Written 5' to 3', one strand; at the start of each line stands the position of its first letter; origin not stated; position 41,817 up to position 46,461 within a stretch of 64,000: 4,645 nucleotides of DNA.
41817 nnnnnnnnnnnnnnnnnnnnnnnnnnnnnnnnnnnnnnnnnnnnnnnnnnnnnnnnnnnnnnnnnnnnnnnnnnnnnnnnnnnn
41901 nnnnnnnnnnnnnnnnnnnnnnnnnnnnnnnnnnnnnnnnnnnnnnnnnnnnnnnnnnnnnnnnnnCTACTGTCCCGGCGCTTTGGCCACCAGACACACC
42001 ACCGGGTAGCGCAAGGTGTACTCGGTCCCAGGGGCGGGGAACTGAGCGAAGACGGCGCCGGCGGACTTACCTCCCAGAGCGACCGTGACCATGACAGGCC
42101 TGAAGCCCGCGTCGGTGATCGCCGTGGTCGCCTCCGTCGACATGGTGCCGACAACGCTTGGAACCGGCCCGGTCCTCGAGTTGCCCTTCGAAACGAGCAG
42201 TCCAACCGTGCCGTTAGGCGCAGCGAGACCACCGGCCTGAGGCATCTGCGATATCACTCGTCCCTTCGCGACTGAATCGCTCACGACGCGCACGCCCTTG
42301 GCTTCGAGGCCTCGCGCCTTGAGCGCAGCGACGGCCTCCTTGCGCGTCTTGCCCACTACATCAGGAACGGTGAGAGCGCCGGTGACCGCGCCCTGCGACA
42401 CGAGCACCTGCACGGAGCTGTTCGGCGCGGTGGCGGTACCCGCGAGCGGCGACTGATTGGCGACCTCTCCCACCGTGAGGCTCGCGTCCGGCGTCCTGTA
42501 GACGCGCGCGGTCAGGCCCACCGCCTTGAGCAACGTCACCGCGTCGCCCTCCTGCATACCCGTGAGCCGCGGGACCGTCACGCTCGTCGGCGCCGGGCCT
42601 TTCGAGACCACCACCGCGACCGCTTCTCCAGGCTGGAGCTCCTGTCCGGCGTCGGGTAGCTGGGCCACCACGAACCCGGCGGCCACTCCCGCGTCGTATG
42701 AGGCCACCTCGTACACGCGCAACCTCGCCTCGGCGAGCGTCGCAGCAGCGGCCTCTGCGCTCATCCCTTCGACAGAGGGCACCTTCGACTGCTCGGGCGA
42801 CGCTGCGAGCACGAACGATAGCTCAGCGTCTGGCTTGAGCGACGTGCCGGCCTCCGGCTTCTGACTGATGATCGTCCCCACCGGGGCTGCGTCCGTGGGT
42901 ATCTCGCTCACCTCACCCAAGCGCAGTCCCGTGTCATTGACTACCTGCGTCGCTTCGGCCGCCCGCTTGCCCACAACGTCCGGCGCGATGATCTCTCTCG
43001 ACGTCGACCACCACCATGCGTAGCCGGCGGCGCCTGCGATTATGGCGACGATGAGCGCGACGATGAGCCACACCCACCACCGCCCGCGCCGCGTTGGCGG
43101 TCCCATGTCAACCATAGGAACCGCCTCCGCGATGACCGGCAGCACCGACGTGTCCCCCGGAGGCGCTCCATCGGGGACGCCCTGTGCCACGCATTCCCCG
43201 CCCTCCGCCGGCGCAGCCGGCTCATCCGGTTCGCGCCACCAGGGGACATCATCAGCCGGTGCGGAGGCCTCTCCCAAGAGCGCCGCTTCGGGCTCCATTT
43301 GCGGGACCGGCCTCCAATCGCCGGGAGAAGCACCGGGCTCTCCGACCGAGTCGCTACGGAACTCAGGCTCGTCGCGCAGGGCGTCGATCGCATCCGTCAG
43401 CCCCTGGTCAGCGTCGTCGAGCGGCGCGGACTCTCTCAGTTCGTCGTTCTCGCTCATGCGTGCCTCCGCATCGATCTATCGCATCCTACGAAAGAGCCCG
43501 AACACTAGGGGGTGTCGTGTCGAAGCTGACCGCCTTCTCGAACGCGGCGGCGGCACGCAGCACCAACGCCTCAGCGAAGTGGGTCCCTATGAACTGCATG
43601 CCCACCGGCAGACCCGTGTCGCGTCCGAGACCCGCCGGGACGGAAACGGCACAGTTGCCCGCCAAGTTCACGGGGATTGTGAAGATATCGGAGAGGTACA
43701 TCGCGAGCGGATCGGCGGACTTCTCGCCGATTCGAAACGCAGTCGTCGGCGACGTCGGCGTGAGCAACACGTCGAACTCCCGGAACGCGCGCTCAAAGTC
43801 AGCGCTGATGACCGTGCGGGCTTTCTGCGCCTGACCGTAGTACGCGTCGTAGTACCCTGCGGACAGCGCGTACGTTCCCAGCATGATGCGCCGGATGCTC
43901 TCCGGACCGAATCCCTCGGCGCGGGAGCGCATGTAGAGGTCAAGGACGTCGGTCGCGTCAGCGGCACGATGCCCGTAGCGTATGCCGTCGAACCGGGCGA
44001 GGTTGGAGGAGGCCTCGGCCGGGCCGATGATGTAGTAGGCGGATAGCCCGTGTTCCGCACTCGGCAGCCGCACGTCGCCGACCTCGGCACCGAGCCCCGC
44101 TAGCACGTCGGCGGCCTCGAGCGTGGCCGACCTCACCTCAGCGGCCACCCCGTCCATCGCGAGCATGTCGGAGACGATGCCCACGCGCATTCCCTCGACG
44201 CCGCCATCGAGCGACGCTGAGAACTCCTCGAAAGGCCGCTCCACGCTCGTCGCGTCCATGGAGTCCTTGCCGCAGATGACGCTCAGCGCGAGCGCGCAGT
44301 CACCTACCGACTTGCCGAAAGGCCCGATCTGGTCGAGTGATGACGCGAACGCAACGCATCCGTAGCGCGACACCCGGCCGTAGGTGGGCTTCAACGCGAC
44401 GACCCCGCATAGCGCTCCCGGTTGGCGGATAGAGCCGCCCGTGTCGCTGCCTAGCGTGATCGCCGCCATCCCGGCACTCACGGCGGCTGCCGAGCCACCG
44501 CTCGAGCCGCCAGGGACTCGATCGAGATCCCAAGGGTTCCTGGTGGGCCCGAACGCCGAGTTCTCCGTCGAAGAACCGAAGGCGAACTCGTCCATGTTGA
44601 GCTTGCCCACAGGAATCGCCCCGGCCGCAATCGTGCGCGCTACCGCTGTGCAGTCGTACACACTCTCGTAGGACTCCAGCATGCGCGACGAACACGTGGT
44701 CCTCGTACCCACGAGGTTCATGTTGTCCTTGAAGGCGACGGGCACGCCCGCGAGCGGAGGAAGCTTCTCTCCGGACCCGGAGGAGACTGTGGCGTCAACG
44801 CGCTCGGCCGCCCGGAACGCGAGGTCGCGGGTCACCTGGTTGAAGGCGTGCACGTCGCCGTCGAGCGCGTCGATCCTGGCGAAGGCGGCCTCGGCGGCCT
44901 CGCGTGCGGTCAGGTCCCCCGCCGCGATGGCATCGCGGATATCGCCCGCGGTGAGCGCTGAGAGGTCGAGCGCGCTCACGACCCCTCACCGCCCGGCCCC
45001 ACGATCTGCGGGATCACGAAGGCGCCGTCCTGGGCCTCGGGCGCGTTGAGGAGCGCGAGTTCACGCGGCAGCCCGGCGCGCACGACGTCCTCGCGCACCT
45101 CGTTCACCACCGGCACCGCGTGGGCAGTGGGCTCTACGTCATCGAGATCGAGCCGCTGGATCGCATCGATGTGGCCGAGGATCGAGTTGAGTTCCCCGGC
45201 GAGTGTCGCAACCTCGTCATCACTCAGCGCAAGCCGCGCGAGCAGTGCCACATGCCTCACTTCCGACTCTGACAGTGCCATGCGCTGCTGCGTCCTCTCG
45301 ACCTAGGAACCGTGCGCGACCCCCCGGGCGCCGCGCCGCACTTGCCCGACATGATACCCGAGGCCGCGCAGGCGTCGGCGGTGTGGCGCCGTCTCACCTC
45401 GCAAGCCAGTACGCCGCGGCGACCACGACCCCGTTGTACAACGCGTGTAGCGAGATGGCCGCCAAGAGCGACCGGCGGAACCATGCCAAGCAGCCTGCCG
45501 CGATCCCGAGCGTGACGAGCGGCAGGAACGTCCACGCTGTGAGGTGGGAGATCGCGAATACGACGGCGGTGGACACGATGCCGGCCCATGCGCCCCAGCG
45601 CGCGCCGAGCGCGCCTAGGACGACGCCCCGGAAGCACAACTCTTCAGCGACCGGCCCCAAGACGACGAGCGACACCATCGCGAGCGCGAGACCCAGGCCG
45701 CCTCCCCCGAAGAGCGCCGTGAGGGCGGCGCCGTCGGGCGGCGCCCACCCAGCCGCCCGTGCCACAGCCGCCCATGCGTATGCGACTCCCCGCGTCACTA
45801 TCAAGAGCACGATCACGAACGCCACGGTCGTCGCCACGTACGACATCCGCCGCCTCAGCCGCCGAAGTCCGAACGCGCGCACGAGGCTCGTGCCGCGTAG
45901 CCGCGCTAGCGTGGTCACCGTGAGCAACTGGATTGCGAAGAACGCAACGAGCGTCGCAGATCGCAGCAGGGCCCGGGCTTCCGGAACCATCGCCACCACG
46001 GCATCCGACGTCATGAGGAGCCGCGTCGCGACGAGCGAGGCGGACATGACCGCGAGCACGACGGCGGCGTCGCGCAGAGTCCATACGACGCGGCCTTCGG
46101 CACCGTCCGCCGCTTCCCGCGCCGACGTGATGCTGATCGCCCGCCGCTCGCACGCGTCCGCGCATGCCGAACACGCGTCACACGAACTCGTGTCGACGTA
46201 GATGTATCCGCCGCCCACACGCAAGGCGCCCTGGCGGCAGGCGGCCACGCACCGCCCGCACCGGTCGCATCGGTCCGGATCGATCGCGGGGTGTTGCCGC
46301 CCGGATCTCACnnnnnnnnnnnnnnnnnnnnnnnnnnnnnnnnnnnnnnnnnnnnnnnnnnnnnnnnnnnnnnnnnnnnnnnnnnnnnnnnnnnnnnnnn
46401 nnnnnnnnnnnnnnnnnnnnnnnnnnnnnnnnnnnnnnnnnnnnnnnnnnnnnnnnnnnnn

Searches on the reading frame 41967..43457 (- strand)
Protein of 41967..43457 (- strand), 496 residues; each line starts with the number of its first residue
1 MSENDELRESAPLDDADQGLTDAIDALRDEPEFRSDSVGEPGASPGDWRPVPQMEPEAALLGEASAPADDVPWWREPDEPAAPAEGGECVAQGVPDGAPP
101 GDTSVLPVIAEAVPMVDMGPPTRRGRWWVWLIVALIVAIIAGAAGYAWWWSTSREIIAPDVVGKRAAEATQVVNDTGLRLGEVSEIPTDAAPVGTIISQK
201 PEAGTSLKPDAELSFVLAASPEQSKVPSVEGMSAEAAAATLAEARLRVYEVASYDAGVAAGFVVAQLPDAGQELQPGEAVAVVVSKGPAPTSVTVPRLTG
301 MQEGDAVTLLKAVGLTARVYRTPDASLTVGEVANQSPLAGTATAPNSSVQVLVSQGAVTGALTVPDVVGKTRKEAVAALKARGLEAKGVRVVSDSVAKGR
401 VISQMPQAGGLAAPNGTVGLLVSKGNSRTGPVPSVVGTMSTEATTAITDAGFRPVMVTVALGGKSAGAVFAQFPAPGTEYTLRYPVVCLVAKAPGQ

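Call 18: search_protein_families(library=pfam, proteins=[window:41967-43457:-], max_evalue=0.0001)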
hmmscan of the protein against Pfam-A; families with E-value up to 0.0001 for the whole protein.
window:41967-43457:- (496 aa): 1 family
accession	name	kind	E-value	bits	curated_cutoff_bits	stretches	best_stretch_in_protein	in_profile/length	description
PF03793.24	PASTA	-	1.9e-56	188.3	23.2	4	363-424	2-64/64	PASTA domain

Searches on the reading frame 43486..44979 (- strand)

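Call 18: search_protein_families(library=pfam, proteins=[window:43486-44979:-], max_evalue=0.0001)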
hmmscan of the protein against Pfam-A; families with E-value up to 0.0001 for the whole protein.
window:43486-44979:- (497 aa): 1 family
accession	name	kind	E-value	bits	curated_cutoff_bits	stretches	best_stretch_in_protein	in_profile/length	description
PF01425.27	Amidase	-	1.7e-147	492.5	27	1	27-474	1-445/445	Amidase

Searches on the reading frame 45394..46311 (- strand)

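Call 18: search_protein_families(library=pfam, proteins=[window:45394-46311:-], max_evalue=0.0001)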
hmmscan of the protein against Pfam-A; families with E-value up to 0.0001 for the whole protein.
window:45394-46311:- (305 aa): 7 families
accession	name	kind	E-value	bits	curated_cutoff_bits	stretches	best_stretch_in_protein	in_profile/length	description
PF02517.21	Rce1-like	-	1.9e-16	60.6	22.4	1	208-294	4-92/93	Type II CAAX prenyl endopeptidase Rce1-like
PF00037.32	Fer4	-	6.2e-12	45.3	21.1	1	9-30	2-23/24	4Fe-4S binding domain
PF12837.12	Fer4_6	-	1.3e-09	38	25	1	8-28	2-22/24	4Fe-4S binding domain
PF12838.12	Fer4_7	-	1.8e-08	35.2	27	0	4-29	27-52/52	4Fe-4S dicluster domain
PF12797.12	Fer4_2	-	1.2e-07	31.6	24.5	1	7-25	2-20/22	4Fe-4S binding domain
PF13237.11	Fer4_10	-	3.2e-07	30.6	25.5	1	8-54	2-52/53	4Fe-4S dicluster domain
PF13187.11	Fer4_9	-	2.9e-05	24.4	27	0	14-59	1-52/52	4Fe-4S dicluster domain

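Call 37: search_protein_families(library=ncbifam, proteins=[window:45394-46311:-], max_evalue=0.001)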
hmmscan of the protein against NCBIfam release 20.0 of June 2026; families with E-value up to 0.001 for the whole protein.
window:45394-46311:- (305 aa): 35 families (the best 25 are shown)
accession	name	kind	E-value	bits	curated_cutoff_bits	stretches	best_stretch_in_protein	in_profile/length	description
NF041647.1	ABC_perm_CPBP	equivalog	3.3e-20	72.4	435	1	88-301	424-635/636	ABC transporter permease subunit/CPBP intramembrane protease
NF033192.3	CPBP_JDVT_MrtJ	equivalog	9.8e-10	39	75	1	213-298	2-97/98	JDVT-CTERM system glutamic-type intramembrane protease MrtJ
NF043069.1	T4HPD_activ_SAM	equivalog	1.4e-08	34.5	425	1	11-61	49-99/299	trans-4-hydroxy-L-proline dehydratase activase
NF041891.1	hdrA_Methbact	equivalog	4.2e-08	31.9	1300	1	9-64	568-623/762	ferredoxin:CoB-CoM heterodisulfide reductase subunit HdrA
TIGR04041.1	activase_YjjW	hypoth_equivalog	5.9e-08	32.5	250.2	1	13-61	41-89/276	YjjW family glycine radical enzyme activase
TIGR00402.1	napF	equivalog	9.2e-08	32.1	102.2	1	14-62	36-87/149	ferredoxin-type protein NapF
TIGR02179.1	PorD_KorD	subfamily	1.4e-07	31.5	60.05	1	7-62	19-75/78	2-oxoacid:acceptor oxidoreductase, delta subunit, pyruvate/2-ketoisovalerate family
NF040589.1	CPBP_Synerg_MrtS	equivalog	2e-07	31.4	130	1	144-293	24-160/170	Synerg-CTERM system glutamic-type intramembrane protease MrtS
TIGR02700.1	flavo_MJ0208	hypoth_equivalog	3.8e-07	29.6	251.35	1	9-60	144-195/234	dihydromethanopterin reductase (acceptor)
NF040770.1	hetero_SS_HdrA2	exception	4.9e-07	28.2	1100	1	9-67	573-631/777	CoB-CoM heterodisulfide reductase HdrA2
NF041778.1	hetero_SS_HdrA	equivalog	5.5e-07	27.8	1400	1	8-72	582-646/771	ferredoxin:CoB-CoM heterodisulfide reductase subunit HdrA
NF038196.1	ferrodoxin_EFR1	subfamily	1.1e-06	28.9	75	1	11-64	183-234/242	EFR1 family ferrodoxin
NF042909.1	FMH_DH_FwdF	exception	1.5e-06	27.6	375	1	9-70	221-285/336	tungsten-dependent formylmethanofuran dehydrogenase subunit FwdF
NF046050.1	CPBP_fam_MroQ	equivalog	4.2e-06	26.4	270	1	212-298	130-222/243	intramembrane glutamic endopeptidase MroQ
NF040864.1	HgcB_ferredoxin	equivalog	7.5e-06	25.7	99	1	10-64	11-66/93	mercury methylation ferredoxin HgcB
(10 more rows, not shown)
